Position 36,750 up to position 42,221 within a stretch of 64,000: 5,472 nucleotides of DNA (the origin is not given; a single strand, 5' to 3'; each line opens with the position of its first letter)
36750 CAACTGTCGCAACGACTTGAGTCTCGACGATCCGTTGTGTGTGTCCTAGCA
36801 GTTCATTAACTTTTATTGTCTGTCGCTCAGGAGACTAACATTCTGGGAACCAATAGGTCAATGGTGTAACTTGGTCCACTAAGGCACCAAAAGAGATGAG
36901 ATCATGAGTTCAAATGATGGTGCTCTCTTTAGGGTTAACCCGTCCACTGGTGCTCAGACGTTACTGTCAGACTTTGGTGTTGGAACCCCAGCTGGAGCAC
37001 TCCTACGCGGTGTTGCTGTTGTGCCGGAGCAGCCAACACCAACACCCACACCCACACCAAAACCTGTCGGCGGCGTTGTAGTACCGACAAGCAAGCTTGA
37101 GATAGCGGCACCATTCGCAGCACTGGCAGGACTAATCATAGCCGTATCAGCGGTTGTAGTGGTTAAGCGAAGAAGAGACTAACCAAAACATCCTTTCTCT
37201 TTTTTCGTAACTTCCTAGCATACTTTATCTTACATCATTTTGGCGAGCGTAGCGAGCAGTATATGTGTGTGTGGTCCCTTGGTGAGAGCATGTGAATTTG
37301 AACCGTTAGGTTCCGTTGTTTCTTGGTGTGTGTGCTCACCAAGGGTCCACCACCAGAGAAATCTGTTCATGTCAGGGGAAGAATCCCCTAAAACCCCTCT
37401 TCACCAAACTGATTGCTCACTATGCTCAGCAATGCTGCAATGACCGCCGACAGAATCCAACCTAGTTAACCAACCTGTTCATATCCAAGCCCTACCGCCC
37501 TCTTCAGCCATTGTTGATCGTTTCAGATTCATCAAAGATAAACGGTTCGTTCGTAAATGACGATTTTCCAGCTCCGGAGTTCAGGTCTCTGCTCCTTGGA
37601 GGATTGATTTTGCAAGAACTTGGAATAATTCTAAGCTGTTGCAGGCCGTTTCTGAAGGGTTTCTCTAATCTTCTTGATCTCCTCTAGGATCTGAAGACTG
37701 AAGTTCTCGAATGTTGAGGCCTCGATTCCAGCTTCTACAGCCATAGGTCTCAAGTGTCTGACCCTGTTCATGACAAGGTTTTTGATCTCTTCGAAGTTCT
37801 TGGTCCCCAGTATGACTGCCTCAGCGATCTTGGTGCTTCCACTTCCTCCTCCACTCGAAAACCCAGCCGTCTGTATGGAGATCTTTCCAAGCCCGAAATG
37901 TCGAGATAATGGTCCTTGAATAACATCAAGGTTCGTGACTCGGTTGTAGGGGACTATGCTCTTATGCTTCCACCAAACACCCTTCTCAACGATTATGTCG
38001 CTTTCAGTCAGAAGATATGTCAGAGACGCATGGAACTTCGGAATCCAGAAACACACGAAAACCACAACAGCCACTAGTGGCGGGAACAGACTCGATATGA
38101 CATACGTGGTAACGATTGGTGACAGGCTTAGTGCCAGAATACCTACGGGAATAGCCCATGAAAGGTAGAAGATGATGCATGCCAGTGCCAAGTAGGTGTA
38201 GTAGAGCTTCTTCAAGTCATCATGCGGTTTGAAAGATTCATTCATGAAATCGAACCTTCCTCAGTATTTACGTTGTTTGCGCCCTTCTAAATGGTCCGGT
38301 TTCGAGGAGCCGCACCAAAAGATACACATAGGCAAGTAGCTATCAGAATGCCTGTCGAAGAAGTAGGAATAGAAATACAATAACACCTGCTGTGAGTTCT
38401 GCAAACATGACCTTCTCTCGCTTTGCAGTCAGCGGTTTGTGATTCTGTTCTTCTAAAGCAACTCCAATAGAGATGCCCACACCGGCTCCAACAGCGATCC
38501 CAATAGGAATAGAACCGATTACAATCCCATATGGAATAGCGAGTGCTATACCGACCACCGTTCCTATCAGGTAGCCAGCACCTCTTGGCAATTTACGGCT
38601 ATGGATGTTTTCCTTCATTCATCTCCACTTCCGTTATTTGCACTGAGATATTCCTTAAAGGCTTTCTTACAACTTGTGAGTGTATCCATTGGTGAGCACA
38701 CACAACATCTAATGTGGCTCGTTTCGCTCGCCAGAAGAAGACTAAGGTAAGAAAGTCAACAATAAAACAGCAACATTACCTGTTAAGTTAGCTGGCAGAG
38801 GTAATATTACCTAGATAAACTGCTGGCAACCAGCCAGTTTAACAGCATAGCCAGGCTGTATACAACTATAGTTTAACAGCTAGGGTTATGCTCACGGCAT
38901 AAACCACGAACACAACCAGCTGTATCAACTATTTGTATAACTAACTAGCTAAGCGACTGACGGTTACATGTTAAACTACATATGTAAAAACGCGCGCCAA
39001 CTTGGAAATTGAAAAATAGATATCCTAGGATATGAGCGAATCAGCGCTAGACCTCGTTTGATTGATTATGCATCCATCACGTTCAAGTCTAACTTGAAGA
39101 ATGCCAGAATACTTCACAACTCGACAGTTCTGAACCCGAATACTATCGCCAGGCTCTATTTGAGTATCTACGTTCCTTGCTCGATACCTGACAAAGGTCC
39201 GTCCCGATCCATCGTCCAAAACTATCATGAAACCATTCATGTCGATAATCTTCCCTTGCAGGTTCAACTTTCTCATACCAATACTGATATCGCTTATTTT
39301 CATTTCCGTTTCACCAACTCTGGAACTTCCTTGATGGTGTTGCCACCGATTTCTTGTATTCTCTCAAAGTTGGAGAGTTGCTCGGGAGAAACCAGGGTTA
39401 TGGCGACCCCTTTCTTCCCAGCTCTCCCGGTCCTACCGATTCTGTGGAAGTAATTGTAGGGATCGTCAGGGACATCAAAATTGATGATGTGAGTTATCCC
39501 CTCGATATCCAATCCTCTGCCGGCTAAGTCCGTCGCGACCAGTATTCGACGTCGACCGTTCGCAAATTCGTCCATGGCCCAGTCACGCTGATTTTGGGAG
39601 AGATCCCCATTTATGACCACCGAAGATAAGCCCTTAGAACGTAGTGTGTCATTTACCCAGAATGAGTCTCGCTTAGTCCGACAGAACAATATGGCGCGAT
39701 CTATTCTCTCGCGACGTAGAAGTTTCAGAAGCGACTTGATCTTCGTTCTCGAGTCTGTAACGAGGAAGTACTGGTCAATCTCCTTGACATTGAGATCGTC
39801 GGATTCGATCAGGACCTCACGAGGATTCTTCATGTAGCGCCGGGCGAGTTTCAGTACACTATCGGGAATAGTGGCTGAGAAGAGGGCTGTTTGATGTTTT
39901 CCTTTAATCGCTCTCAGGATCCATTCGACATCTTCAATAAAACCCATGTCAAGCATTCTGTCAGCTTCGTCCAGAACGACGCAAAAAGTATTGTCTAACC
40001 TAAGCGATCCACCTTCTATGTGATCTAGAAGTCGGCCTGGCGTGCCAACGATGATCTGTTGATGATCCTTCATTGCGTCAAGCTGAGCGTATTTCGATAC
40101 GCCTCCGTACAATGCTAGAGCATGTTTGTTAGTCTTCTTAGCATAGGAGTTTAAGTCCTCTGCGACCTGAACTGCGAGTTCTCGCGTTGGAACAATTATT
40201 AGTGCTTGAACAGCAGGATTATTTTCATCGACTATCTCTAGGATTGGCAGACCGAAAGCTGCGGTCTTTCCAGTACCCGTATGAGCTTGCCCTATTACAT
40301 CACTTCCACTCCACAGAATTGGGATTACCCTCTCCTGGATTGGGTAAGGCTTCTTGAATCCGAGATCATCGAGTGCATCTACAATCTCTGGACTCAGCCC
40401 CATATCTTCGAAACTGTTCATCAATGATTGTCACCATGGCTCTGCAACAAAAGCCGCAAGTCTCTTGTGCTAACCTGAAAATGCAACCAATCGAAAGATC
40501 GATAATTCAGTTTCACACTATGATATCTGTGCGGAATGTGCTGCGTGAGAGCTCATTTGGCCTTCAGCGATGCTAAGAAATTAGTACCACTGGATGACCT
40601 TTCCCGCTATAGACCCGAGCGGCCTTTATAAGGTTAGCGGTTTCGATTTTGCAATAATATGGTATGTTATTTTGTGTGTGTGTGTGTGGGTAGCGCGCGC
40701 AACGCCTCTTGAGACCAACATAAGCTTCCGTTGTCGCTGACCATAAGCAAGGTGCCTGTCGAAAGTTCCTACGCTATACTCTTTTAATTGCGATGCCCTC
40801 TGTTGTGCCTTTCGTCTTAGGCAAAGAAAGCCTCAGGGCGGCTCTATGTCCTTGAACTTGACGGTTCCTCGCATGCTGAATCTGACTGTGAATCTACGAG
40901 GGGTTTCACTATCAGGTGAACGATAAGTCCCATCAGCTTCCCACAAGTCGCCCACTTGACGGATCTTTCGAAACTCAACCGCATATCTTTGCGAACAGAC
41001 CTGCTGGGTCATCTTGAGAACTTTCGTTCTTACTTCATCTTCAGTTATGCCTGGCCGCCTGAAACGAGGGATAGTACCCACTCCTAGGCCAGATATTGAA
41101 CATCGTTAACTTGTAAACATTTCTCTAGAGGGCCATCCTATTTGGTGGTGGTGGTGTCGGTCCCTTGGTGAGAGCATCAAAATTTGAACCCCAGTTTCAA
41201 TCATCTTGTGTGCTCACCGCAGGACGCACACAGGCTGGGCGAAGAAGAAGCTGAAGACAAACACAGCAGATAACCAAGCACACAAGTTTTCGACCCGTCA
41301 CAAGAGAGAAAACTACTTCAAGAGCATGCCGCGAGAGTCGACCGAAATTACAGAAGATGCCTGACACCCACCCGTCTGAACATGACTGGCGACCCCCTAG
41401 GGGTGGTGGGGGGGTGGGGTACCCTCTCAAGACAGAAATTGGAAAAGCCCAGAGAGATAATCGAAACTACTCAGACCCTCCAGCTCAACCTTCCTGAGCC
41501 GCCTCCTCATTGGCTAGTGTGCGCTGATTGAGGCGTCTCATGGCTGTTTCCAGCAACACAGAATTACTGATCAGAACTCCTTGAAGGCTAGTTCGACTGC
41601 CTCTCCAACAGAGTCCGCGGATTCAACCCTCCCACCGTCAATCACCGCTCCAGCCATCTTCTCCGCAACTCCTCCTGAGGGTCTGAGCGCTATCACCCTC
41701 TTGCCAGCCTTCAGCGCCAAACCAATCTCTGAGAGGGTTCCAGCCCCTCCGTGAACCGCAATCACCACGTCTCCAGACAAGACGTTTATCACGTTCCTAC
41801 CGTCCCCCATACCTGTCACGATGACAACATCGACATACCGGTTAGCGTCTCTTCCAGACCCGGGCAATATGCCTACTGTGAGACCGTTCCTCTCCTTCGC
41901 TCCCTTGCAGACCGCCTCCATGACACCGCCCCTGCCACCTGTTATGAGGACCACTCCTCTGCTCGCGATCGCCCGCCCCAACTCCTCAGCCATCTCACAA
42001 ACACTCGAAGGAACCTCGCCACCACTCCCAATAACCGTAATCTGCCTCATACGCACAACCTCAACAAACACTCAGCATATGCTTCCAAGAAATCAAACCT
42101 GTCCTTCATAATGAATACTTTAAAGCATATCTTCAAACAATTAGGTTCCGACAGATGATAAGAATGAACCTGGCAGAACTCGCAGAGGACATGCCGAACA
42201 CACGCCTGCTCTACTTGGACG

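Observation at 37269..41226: Duplicated structured motif bracketing a helicase/OB-fold cassette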

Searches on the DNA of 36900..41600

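Call 10: search_rna_families(source=window, start=36900, end=41600, threshold=evalue, max_evalue=10, show_alignments=3)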
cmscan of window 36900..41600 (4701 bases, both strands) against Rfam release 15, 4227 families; matches with E-value up to 10: 4.
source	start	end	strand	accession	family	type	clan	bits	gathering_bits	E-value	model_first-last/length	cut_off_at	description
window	38381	38464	+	RF03026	RT-5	Gene; sRNA;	-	21.7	45.7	0.75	1-104/104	no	RT-5 RNA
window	39872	39951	+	RF00097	snoR71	Gene; snRNA; snoRNA; CD-box;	-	21.6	40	0.64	1-107/107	no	Plant small nucleolar RNA R71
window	38494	38575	+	RF04354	Plastid-ycf2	Cis-reg;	-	17.4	65.7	7.2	1-75/75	no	Plastid-ycf2 5UTR RNA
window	39480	39512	+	RF01307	sR55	Gene; snRNA; snoRNA; CD-box;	-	14.7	35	7.3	1-65/65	no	Small nucleolar RNA sR55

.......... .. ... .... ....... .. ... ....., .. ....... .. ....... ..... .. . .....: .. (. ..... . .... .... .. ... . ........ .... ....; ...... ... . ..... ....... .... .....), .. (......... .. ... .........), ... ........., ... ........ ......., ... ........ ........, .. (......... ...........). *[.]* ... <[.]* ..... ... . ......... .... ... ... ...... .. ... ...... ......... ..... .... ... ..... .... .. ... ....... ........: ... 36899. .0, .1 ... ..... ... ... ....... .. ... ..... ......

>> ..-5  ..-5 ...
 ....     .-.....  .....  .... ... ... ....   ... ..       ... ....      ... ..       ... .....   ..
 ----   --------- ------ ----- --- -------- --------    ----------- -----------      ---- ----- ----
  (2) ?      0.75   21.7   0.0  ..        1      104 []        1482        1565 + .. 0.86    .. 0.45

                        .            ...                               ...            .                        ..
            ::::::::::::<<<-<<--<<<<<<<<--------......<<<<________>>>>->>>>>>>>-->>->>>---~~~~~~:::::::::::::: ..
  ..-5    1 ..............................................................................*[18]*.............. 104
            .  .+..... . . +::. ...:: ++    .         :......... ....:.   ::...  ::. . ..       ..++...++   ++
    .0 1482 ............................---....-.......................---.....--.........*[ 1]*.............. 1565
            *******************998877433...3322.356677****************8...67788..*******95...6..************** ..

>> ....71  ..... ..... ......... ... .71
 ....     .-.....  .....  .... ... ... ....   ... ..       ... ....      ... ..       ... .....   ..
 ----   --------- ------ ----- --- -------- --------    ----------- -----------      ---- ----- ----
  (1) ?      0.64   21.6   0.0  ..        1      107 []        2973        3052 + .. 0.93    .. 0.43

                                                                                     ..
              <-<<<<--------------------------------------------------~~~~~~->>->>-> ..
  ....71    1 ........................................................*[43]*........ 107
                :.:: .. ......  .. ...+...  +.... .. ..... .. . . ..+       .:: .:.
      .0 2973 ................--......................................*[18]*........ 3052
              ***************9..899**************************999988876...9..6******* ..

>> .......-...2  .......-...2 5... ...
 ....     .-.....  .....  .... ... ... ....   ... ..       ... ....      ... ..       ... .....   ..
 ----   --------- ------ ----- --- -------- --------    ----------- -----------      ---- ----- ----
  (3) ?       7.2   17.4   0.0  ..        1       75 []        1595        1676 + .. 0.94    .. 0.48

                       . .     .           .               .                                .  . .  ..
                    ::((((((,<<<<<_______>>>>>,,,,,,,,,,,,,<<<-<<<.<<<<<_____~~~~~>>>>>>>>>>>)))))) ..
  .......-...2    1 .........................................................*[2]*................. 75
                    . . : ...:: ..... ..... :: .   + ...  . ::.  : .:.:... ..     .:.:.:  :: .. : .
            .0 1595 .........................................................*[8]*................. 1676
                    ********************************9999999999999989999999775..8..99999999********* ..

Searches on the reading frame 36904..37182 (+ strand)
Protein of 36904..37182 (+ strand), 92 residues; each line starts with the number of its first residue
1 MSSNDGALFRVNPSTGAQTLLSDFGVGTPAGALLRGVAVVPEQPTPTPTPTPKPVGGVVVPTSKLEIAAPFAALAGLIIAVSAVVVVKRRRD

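Call 66: search_protein_families(library=pfam, proteins=[window:36904-37182:+], max_evalue=0.01)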
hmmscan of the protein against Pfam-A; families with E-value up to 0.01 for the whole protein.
window:36904-37182:+ (92 aa): 1 family
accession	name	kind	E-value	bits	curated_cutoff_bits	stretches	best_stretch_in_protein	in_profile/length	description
PF00746.26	Gram_pos_anchor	-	0.0027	18.1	20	1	69-91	17-39/43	LPXTG cell wall anchor motif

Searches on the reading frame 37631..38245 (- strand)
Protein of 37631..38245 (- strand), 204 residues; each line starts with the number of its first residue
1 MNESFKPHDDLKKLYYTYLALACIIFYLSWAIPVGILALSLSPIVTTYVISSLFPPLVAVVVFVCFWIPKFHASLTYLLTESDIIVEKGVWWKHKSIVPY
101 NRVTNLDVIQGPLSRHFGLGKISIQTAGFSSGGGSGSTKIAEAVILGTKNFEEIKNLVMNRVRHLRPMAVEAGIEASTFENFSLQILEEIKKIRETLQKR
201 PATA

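Call 66: search_protein_families(library=pfam, proteins=[window:37631-38245:-], max_evalue=0.01)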
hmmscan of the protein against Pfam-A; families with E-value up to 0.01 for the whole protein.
window:37631-38245:- (204 aa): 2 families
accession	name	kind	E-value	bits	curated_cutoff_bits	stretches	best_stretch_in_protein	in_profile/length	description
PF03703.20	bPH_2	-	1.4e-15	57.7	22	1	75-157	4-77/78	Bacterial PH domain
PF17255.8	EbsA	-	0.0052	17.5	25.9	1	12-109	3-93/133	EbsA-like protein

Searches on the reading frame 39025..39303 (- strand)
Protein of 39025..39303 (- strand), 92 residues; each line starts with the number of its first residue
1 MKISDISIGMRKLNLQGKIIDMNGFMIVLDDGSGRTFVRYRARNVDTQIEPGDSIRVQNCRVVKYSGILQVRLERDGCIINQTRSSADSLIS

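Call 66: search_protein_families(library=pfam, proteins=[window:39025-39303:-], max_evalue=0.01)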
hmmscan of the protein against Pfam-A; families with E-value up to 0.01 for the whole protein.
window:39025-39303:- (92 aa): 1 family
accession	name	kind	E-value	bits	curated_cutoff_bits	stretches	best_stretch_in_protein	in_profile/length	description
PF18790.7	KfrB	-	0.004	17.6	25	1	16-58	3-44/54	KfrB Domain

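Call 85: search_protein_families(library=ncbifam, proteins=[window:39025-39303:-], max_evalue=0.01)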
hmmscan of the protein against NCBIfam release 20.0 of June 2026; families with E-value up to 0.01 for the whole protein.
window:39025-39303:- (92 aa): 2 families
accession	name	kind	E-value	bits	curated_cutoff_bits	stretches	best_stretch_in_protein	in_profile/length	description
NF009031.0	PRK12366.1-2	equivalog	0.00053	18.6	767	1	10-65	305-360/647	replication factor A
NF009032.0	PRK12366.1-3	equivalog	0.0055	15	773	0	44-67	340-364/651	replication factor A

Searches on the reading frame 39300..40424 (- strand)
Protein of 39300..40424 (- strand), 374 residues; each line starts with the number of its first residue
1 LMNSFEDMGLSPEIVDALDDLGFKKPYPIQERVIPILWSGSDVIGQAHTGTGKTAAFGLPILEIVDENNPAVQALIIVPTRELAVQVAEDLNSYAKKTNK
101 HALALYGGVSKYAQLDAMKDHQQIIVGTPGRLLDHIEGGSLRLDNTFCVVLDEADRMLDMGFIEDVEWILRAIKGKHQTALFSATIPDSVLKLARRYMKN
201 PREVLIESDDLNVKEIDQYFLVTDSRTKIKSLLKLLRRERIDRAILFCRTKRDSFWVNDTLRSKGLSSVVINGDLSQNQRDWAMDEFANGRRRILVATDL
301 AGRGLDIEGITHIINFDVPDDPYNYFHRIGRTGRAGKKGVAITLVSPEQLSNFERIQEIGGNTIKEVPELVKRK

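Call 44: find_related_loci(query=window:39300-40424:-, collection=genome_contigs, flank=6000)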
Query window:39300-40424:- (374 aa) in genome_contigs; peptide patterns used: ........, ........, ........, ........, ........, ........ (x = any residue, [..] = any of these).
600 stretches matched a pattern (row limit reached: there are more); 597 encode a relative of the query (tblastn E <= 1e-3); the best 80 are kept; 80 distinct loci.
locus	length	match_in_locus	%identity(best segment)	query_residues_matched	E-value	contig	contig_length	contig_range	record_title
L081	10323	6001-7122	76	2-369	0e+0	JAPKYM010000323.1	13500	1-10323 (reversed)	MAG: Candidatus Bathyarchaeota archaeon isolate LacPavin_0920_SED5_MAG_47_8 LacPavin_0920_SED5_scaffold_216174, whole ge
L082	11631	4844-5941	49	2-367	5e-118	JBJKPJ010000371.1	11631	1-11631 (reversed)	MAG: Candidatus Bathyarchaeia archaeon isolate Bin_119 S1Ck127_3610597_flag_1_multi_6.0000_len_11631, whole genome shotg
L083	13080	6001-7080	50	2-361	1e-117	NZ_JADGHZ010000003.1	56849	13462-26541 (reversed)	MAG: Sphaerobacter sp. isolate HOG56 NODE_150_length_56849_cov_29.200934, whole genome shotgun sequence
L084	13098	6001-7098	49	2-367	7e-117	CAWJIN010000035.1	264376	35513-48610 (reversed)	MAG: Candidatus Bathyarchaeota archaeon isolate MFD03726.bin.2.171 genome assembly, contig: contig_33441, whole genome s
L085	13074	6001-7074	49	2-356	4e-116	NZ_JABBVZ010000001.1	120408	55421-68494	Sulfobacillus harzensis strain DSM 109850 NODE_1_length_120408_cov_110.991041, whole genome shotgun sequence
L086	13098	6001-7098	49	2-367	2e-116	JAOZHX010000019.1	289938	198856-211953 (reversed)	MAG: Candidatus Bathyarchaeota archaeon isolate SRBZ_4 k147_368464, whole genome shotgun sequence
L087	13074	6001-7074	49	2-356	8e-116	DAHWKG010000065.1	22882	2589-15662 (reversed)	MAG TPA_asm: Sulfobacillus sp. isolate clean1332 k141_585060, whole genome shotgun sequence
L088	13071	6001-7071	48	3-359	2e-115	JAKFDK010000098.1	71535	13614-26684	MAG: Clostridia bacterium isolate LC045 contig-124_253, whole genome shotgun sequence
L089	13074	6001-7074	47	2-359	6e-115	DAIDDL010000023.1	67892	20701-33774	MAG TPA_asm: Sulfobacillus sp. isolate clean5091 NODE_23_length_67892_cov_65.718676, whole genome shotgun sequence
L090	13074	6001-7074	47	2-359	1e-114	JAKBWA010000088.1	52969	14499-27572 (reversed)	MAG: Bacillota bacterium isolate TL1-4.bin53 NODE_371_length_52969_cov_51.711972, whole genome shotgun sequence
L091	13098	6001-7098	48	2-367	7e-114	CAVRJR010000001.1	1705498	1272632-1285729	MAG: Candidatus Bathyarchaeota archaeon isolate MFD01476.bin.2.86 genome assembly, contig: contig_35412, whole genome sh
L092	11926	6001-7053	48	3-353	2e-113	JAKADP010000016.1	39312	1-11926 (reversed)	MAG: Bacillota bacterium isolate WH5.bin24 NODE_409_length_39312_cov_4.261273, whole genome shotgun sequence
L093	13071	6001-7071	48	1-357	2e-113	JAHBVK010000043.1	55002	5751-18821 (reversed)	MAG: Anaerolineae bacterium isolate ACE_CHL13 CHL13_43, whole genome shotgun sequence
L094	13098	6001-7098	48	2-367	2e-113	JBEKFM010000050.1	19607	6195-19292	MAG: Candidatus Bathyarchaeia archaeon isolate SPRUCE 22 SPRUCE_22_50, whole genome shotgun sequence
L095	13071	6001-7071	49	3-356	9e-114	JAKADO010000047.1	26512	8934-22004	MAG: Bacillota bacterium isolate WH5.bin23 NODE_878_length_26512_cov_1.819329, whole genome shotgun sequence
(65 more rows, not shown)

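Call 66: search_protein_families(library=pfam, proteins=[window:39300-40424:-], max_evalue=0.01)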
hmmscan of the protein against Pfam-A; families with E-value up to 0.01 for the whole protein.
window:39300-40424:- (374 aa): 3 families
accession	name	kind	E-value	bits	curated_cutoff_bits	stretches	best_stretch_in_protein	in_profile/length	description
PF00270.35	DEAD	-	3.4e-48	164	26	1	27-190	1-164/167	DEAD/DEAH box helicase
PF00271.37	Helicase_C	-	4.4e-33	114.3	23.5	1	228-336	2-110/110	Helicase conserved C-terminal domain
PF04851.21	ResIII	-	4.6e-09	36.8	22.5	1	46-185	29-161/164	Type III restriction enzyme, res subunit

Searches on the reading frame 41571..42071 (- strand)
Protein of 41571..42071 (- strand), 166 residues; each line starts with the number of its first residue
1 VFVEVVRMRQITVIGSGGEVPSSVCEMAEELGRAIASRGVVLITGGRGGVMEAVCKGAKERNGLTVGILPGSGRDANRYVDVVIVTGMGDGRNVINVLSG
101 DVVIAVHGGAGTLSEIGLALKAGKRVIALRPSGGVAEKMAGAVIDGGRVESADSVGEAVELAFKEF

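Call 66: search_protein_families(library=pfam, proteins=[window:41571-42071:-], max_evalue=0.01)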
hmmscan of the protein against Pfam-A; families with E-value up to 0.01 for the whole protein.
window:41571-42071:- (166 aa): 4 families
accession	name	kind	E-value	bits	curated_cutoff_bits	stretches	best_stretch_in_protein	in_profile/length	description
PF18306.6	LDcluster4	-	2.5e-45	154.2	26.3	1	9-139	2-130/151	SLOG cluster4 family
PF18171.6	LSDAT_prok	-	2.5e-05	24.1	25.4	1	100-150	124-174/195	SLOG in TRPM, prokaryote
PF02481.21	DNA_processg_A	-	0.00013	21.7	29.6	1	7-72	41-107/212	DNA recombination-mediator protein A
PF03641.19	Lysine_decarbox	-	0.0011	19.6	27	1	51-117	1-70/131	Possible lysine decarboxylase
